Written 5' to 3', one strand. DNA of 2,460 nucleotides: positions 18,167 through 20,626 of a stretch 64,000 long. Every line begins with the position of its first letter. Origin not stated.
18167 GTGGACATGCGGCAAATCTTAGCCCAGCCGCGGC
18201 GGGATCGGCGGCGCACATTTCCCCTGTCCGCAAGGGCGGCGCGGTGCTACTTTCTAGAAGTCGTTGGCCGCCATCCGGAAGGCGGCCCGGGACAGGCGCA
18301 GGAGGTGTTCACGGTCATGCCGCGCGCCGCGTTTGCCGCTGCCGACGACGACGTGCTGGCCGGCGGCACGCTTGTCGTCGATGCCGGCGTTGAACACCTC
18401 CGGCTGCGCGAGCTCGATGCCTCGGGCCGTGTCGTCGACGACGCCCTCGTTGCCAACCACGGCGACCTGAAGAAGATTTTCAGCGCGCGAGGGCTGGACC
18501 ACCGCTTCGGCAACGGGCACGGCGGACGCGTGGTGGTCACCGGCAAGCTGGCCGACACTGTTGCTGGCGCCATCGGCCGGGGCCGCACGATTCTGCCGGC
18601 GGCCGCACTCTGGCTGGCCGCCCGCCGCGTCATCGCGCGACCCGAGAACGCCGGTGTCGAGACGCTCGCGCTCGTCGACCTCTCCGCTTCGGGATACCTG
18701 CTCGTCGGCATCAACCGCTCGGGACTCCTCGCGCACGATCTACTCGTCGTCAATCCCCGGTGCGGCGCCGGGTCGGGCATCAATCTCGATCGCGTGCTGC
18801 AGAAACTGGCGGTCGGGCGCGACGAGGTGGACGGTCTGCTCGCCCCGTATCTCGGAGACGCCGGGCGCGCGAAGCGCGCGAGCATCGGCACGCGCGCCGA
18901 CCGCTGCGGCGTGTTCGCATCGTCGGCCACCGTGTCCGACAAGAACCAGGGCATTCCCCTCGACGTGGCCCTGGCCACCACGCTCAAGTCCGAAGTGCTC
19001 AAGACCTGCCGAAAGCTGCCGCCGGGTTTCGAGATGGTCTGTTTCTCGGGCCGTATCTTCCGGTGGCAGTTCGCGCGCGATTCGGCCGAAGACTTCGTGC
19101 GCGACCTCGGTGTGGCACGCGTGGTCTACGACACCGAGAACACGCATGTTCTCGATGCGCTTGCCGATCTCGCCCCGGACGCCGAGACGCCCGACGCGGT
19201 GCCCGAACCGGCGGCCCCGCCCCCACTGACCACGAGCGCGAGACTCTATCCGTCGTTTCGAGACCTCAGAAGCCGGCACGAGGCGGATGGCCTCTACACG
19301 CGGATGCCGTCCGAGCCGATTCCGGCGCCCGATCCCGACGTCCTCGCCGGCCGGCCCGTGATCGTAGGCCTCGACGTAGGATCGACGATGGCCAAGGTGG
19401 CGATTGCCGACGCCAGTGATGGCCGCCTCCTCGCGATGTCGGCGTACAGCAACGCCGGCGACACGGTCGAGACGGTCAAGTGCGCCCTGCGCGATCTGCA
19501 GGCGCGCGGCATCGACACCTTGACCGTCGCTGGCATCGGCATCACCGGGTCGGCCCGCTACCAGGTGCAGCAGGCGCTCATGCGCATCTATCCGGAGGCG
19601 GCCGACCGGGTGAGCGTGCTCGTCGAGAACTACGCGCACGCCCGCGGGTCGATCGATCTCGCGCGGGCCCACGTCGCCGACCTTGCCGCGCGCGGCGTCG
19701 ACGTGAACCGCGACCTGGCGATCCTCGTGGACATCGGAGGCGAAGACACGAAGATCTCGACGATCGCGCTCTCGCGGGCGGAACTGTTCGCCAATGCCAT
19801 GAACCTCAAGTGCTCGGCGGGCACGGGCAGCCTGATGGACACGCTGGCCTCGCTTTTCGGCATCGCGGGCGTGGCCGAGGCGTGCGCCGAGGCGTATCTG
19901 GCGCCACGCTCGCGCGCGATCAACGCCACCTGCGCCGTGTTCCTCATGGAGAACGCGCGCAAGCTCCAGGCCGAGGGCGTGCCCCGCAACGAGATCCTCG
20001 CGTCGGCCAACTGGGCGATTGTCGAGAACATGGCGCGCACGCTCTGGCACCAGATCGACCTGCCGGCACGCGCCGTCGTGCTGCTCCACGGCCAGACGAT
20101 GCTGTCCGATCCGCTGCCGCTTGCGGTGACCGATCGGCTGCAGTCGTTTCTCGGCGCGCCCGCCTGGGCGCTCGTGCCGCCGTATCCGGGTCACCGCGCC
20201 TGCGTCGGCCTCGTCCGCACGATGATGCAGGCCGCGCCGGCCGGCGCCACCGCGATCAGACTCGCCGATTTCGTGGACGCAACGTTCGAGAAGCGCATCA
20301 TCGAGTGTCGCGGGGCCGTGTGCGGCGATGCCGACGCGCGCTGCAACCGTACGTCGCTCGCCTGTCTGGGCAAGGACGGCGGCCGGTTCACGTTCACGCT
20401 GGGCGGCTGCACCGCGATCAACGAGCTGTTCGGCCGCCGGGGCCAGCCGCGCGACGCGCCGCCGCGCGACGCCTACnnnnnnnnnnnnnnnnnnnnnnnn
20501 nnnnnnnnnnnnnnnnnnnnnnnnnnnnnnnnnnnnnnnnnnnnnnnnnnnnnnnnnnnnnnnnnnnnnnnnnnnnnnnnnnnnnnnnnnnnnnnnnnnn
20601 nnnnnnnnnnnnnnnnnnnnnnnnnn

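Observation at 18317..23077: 1,586-aa fused activase/dehydratase-like protein with an asymmetric ATPase pair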

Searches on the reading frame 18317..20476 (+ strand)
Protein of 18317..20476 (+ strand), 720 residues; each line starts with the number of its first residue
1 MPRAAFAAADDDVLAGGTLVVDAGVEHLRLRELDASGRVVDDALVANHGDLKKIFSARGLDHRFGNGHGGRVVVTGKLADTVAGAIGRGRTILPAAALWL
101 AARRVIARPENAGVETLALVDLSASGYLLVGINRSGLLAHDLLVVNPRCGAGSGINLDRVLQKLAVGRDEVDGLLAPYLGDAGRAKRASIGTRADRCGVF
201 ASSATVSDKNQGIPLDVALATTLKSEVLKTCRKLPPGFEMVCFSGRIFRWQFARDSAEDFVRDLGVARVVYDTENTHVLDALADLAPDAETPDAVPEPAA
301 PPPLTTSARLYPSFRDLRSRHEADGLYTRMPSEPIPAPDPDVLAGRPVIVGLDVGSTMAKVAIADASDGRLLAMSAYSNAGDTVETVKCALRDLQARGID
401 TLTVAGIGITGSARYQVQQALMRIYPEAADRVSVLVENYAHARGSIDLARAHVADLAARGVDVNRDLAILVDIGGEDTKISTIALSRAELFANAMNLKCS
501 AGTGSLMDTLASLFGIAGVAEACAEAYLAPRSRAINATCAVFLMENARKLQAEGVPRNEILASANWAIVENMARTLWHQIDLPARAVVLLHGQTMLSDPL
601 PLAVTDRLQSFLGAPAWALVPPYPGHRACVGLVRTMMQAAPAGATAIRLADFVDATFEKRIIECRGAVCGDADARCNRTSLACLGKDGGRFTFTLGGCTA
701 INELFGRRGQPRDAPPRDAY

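Call 54: predict_structure(alignment_id=A2)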
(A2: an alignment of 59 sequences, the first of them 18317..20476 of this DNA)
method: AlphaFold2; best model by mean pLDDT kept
length: 720 residues; sequences in the alignment: 59
mean_pLDDT: 84.1   pTM: 0.84
mean pLDDT of the five models: 84.1, 84.0, 83.7, 82.0, 80.9
residues with pLDDT >= 90: 383; 70-90: 215; 50-70: 76; < 50: 46
segments of 3 or more residues with pLDDT < 50: 1-10, 197-205, 287-294, 298-306, 714-720
pLDDT, mean of each block of 10 residues (from residue 1): 40 71 90 89 88 89 72 90 88 92 96 96 86 95 72 73 82 95 92 57 48 76 86 94 94 96 96 94 67 45 57 97 97 88 93 85 96 85 82 94 96 84 93 90 94 97 97 83 89 73 72 88 96 83 84 93 92 89 96 91 97 97 95 94 95 89 69 69 84 66 60 40
secondary structure, 60 per line:
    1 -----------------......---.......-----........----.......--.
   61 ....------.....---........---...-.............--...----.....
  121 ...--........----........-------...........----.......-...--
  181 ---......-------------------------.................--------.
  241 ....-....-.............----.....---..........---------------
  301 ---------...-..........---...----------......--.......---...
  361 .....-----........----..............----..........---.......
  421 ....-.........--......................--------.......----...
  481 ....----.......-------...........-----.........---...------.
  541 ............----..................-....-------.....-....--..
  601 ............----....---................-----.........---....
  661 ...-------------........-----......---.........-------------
elements in order (helices of 4 or more, strands of 3 or more residues): E18-23 E27-33 E39-46 H51-57 H60-64 E71-75 H79-86 E90-92 H94-106 E116-123 E126-133 E138-145 H153-163 H168-174 H184-189 H215-231 E240-244 H246-249 H251-263 E268-272 H276-285 E310-312 H314-323 E327-329 H340-345 E348-354 E358-365 E371-378 H383-396 E401-410 H414-424 H426-431 E432-434 H437-458 E467-473 E478-484 E489-495 H503-513 H519-527 E531-533 H540-552 H557-574 H576-579 E587-591 H593-596 H599-612 E617-620 H624-639 E645-648 H649-653 E657-663 E677-684 E690-695 H699-707

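Call 57: fold_search(model_id=the predicted structure, library=pdb)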
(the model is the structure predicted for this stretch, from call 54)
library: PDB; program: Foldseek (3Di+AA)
matches with E <= 10: 1446; with E <= 0.001: 603
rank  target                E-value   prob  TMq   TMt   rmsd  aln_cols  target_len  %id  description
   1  4ehu_B                8.4e-14  1.00  0.31  0.82   4.1       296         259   20  Activator of the 2-Hydroxyisocaproyl-CoA Dehydratase from Clostridium difficile with bound ADPNP (released 2012-08-08)
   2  9gai_D                1.4e-13  1.00  0.32  0.84   3.4       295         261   20  3-methylbenzoyl-CoA reductase from Thauera chlorobenzoica (MbdONPQ) (released 2026-02-18)
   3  4eht_B                2.2e-13  1.00  0.32  0.84   3.2       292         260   20  Activator of the 2-Hydroxyisocaproyl-CoA dehydratase from Clostridium difficile with bound ADP (released 2012-08-08)
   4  4eht_A                2.6e-13  1.00  0.30  0.76   4.9       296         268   20  Activator of the 2-Hydroxyisocaproyl-CoA dehydratase from Clostridium difficile with bound ADP (released 2012-08-08)
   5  1hux_A                3.4e-13  1.00  0.30  0.75   4.9       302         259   20  CRYSTAL STRUCTURE OF THE ACIDAMINOCOCCUS FERMENTANS (R)-2-HYDROXYGLUTARYL-COA DEHYDRATASE COMPONENT A (released 2001-03-21)
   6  9gba_D                4.2e-13  1.00  0.32  0.84   3.3       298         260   19  3-methylbenzoyl-CoA reductase from Thauera chlorobenzoica (MbdONPQ) + AMPPNP (released 2026-02-18)
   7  9gai_C                1.2e-12  1.00  0.31  0.79   3.6       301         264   20  3-methylbenzoyl-CoA reductase from Thauera chlorobenzoica (MbdONPQ) (released 2026-02-18)
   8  9gai_O                2.0e-12  1.00  0.31  0.80   3.4       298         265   20  3-methylbenzoyl-CoA reductase from Thauera chlorobenzoica (MbdONPQ) (released 2026-02-18)
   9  7yyl_E                2.6e-12  1.00  0.29  0.77   4.9       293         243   20  nucleotide-free DCCP:DCCP-R complex (released 2022-12-28)
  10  7yyl_F                7.5e-10  1.00  0.29  0.78   4.8       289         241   23  nucleotide-free DCCP:DCCP-R complex (released 2022-12-28)
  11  5hfu_A                1.4e-09  1.00  0.23  0.19  26.2       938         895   10  Crystal Structure of Human Hexokinase 2 with cmpd 27, a 2-amido-6-benzenesulfonamide glucosamine (released 2016-03-30)
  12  5hex_B                2.6e-09  1.00  0.22  0.19  27.5       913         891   10  Crystal Structure of Human Hexokinase 2 with cmpd 30, a 2-amino-6-benzenesulfonamide glucosamine (released 2016-03-30)
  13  5hex_A                5.2e-09  1.00  0.22  0.19  26.4       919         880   10  Crystal Structure of Human Hexokinase 2 with cmpd 30, a 2-amino-6-benzenesulfonamide glucosamine (released 2016-03-30)
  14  4nb4_C                1.4e-08  1.00  0.27  0.66   6.2       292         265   15  Pantothenamide-bound Pantothenate kinase from Staphylococcus aureus (released 2014-03-05)
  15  5hg1                  1.6e-08  1.00  0.23  0.20  26.3       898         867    9  Crystal Structure of Human Hexokinase 2 with cmpd 1, a C-2-substituted glucosamine (released 2016-03-30)
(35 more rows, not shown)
